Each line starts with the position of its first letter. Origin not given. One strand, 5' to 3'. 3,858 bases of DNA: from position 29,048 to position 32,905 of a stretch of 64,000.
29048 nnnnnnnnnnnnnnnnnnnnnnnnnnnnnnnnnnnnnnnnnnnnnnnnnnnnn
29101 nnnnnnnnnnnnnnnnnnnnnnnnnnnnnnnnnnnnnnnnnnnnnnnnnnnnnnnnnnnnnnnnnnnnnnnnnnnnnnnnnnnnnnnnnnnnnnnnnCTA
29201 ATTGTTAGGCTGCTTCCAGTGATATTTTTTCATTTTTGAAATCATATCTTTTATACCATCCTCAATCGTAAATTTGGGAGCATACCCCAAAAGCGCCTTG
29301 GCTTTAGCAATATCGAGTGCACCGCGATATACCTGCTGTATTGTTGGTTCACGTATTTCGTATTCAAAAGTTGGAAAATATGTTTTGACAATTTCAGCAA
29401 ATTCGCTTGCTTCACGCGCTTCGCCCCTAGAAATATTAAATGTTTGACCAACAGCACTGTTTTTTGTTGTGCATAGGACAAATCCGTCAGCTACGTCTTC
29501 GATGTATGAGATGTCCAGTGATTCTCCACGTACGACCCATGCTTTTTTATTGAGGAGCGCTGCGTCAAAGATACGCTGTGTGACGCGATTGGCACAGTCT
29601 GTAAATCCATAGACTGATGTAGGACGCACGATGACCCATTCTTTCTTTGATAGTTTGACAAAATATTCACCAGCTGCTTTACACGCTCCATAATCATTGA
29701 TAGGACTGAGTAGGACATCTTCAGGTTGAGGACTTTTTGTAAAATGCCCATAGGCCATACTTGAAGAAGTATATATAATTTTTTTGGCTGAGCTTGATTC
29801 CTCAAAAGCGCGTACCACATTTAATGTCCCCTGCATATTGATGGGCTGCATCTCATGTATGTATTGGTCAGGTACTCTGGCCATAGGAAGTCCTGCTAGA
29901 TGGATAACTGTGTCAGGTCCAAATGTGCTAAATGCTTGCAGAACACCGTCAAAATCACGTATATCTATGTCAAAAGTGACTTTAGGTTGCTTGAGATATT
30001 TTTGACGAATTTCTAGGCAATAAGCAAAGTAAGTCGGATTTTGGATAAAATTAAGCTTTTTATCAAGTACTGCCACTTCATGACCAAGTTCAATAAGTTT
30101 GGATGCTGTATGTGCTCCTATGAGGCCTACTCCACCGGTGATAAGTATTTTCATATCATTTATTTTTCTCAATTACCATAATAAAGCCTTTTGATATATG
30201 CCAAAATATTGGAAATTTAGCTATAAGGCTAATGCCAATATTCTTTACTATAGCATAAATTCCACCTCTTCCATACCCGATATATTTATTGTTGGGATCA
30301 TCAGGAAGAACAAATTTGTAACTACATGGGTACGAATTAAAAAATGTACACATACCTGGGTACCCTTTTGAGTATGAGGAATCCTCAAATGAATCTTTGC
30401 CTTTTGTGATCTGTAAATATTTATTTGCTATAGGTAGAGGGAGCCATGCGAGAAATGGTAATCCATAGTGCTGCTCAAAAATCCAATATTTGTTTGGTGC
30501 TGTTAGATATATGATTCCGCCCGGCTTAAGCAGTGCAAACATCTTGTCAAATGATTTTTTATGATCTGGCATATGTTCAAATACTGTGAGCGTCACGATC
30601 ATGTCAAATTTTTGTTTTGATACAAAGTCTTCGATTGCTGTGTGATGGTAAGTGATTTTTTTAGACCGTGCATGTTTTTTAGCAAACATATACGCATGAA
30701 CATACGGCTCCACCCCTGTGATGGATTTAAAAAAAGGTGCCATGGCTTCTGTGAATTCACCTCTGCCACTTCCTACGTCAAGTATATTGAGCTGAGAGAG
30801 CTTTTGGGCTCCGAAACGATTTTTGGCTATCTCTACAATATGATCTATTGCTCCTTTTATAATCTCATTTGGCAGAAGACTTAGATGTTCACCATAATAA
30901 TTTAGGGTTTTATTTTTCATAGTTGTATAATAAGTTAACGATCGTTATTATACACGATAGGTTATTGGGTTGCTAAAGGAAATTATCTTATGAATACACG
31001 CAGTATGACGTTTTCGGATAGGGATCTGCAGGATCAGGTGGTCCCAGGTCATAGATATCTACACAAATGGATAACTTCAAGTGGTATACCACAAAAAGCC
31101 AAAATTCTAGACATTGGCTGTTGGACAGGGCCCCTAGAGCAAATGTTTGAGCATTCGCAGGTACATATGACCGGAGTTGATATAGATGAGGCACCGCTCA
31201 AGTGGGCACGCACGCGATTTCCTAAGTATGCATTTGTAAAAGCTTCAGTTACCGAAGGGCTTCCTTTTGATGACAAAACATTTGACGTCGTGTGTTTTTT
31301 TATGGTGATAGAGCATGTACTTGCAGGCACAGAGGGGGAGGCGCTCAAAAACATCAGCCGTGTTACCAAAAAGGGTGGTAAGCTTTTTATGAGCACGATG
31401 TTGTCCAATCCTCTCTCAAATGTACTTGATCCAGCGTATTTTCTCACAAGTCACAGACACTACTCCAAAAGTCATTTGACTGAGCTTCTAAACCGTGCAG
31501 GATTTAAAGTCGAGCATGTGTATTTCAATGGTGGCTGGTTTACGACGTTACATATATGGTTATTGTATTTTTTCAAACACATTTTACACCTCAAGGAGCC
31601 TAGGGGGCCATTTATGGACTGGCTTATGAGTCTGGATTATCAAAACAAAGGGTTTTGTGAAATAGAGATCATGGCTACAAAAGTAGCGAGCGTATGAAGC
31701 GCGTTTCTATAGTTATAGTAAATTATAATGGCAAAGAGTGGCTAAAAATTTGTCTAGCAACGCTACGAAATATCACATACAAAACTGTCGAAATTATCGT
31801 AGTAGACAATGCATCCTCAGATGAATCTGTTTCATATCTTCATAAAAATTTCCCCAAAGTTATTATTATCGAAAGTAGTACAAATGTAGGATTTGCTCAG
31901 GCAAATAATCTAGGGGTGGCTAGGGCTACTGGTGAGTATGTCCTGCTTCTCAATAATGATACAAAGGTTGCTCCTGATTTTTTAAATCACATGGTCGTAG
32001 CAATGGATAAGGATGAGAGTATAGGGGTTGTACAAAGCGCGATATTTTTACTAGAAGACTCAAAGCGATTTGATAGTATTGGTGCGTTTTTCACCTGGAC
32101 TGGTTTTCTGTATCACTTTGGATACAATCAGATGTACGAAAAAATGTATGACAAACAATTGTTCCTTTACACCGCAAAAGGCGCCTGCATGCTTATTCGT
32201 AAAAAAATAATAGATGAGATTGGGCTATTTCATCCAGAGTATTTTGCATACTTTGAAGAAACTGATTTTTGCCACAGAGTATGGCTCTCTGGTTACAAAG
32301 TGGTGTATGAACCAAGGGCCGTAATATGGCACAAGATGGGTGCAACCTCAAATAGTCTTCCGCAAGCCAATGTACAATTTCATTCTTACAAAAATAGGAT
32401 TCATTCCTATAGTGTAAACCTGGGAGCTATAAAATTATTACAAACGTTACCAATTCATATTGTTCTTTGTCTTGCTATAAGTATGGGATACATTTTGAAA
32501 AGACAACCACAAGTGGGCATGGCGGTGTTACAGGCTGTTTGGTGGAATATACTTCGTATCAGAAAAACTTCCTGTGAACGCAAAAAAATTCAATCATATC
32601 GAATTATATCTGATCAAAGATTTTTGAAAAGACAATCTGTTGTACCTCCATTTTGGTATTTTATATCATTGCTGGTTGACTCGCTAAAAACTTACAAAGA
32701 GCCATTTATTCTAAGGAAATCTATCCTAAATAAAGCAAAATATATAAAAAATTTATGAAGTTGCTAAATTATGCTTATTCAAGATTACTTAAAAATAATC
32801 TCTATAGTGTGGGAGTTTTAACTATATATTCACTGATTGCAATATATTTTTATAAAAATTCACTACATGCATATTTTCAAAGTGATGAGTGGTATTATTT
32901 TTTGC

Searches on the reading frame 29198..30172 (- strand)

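Call 55: search_protein_families(library=pfam, proteins=[window:29198-30172:-], max_evalue=0.001)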
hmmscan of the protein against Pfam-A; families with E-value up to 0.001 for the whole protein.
window:29198-30172:- (324 aa): 8 families
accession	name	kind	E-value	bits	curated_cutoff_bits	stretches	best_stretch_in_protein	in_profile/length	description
PF01370.27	Epimerase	-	1.3e-32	113.5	20.9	1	9-247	1-239/240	NAD dependent epimerase/dehydratase family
PF16363.11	GDP_Man_Dehyd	-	1.3e-28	100.8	27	1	10-310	1-332/332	GDP-mannose 4,6 dehydratase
PF04321.23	RmlD_sub_bind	-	2.6e-18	66.6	27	1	7-270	1-235/287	RmlD substrate binding domain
PF01073.25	3Beta_HSD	-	5.1e-13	49.1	22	1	10-236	1-230/280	3-beta hydroxysteroid dehydrogenase/isomerase family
PF02719.21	Polysacc_synt_2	-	1.1e-09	38.4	20.2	1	9-140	1-131/293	Polysaccharide biosynthesis protein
PF00106.31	adh_short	-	3.1e-07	30.5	26.6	1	9-178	3-166/195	short chain dehydrogenase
PF07993.18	NAD_binding_4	-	5.2e-06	26.2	20.1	1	88-189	91-209/258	Male sterility protein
PF13460.12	NAD_binding_10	-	3.5e-05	24.2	27.2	1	61-187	37-146/184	NAD(P)H-binding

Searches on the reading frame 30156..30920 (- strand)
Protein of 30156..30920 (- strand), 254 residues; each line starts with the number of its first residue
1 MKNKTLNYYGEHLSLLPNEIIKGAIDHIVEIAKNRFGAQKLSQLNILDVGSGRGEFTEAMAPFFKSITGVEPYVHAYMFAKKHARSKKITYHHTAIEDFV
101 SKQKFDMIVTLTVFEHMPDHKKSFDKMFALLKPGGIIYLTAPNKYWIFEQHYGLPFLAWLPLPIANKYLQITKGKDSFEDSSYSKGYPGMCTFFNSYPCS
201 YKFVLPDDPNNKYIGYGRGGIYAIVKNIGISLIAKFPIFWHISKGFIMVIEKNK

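Call 55: search_protein_families(library=pfam, proteins=[window:30156-30920:-], max_evalue=0.001)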
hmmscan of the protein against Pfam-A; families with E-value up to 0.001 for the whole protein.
window:30156-30920:- (254 aa): 10 families
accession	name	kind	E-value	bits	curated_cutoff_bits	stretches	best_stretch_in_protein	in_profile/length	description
PF13489.12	Methyltransf_23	-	1.4e-19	70.8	27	1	34-159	14-132/164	Methyltransferase domain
PF08241.18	Methyltransf_11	-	5.8e-16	59.4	21.2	1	47-138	1-94/95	Methyltransferase domain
PF13649.12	Methyltransf_25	-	7.2e-14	52.7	27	1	46-135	1-97/97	Methyltransferase domain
PF13847.12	Methyltransf_31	-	1.3e-13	51.3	27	1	42-147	3-118/145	Methyltransferase domain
PF08242.18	Methyltransf_12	-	6.9e-12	46.4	30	1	47-137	1-98/98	Methyltransferase domain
PF05401.17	NodS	-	1e-06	29.2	24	1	44-122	45-124/201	Nodulation protein S (NodS)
PF05219.18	DREV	-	4.4e-06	26.4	26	1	39-135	91-182/265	DREV methyltransferase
PF05891.18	Methyltransf_PK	-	0.00026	21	27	1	22-139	36-159/218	AdoMet dependent proline di-methyltransferase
PF02353.26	CMAS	-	0.00042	20.2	27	1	45-140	65-165/273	Mycolic acid cyclopropane synthetase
PF00398.26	RrnaAD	-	0.00067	19.3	24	1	26-149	20-122/263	Ribosomal RNA adenine dimethylase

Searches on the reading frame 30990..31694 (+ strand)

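Call 55: search_protein_families(library=pfam, proteins=[window:30990-31694:+], max_evalue=0.001)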
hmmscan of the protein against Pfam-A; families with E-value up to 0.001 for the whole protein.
window:30990-31694:+ (235 aa): 8 families
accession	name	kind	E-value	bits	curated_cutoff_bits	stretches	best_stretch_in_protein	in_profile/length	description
PF13489.12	Methyltransf_23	-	4.5e-19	69.2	27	1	33-177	20-164/164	Methyltransferase domain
PF08241.18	Methyltransf_11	-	1.6e-17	64.4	21.2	1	40-133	1-94/95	Methyltransferase domain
PF13649.12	Methyltransf_25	-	9.2e-16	58.8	27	1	39-130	1-97/97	Methyltransferase domain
PF08242.18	Methyltransf_12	-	1.3e-12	48.7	30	1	40-132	1-98/98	Methyltransferase domain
PF13847.12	Methyltransf_31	-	3.7e-12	46.6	27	1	36-138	4-113/145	Methyltransferase domain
PF01209.24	Ubie_methyltran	-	3.7e-09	36.7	20.1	1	31-154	43-170/233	ubiE/COQ5 methyltransferase family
PF07021.18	MetW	-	0.00011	22.3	21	1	33-128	11-104/193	Methionine biosynthesis protein MetW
PF02353.26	CMAS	-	0.00016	21.6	27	1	37-194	64-233/273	Mycolic acid cyclopropane synthetase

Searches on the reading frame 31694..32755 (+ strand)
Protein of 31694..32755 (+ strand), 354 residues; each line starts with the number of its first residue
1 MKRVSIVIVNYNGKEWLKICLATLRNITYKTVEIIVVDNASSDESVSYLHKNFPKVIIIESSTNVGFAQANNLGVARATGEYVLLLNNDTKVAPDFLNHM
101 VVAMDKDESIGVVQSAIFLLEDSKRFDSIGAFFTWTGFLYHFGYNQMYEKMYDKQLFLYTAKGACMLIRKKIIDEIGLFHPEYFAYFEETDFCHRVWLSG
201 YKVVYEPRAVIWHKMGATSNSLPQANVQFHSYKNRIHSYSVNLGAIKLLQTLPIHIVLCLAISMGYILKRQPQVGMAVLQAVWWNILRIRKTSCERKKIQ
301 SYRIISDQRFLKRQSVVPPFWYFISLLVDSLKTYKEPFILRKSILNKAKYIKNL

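Call 55: search_protein_families(library=pfam, proteins=[window:31694-32755:+], max_evalue=0.001)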
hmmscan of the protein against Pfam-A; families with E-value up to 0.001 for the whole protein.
window:31694-32755:+ (354 aa): 6 families
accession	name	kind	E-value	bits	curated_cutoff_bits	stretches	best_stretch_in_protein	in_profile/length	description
PF00535.33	Glycos_transf_2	-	6.7e-28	98.2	23.3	1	5-176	1-167/168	Glycosyl transferase family 2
PF13641.12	Glyco_tranf_2_3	-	1.1e-17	65.3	27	1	3-218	2-216/230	Glycosyltransferase like family 2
PF13632.12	Glyco_trans_2_3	-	2.4e-10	41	27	1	82-215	1-125/198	Glycosyl transferase family group 2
PF10111.15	Glyco_tranf_2_2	-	1.9e-08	34.6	27.3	1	5-198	1-201/276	Glycosyltransferase like family 2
PF13506.12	Glyco_transf_21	-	5.3e-08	33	21.7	1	74-219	25-159/174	Glycosyl transferase family 21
PF03142.21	Chitin_synth_2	-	0.00029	20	27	1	72-110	194-232/527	Chitin synthase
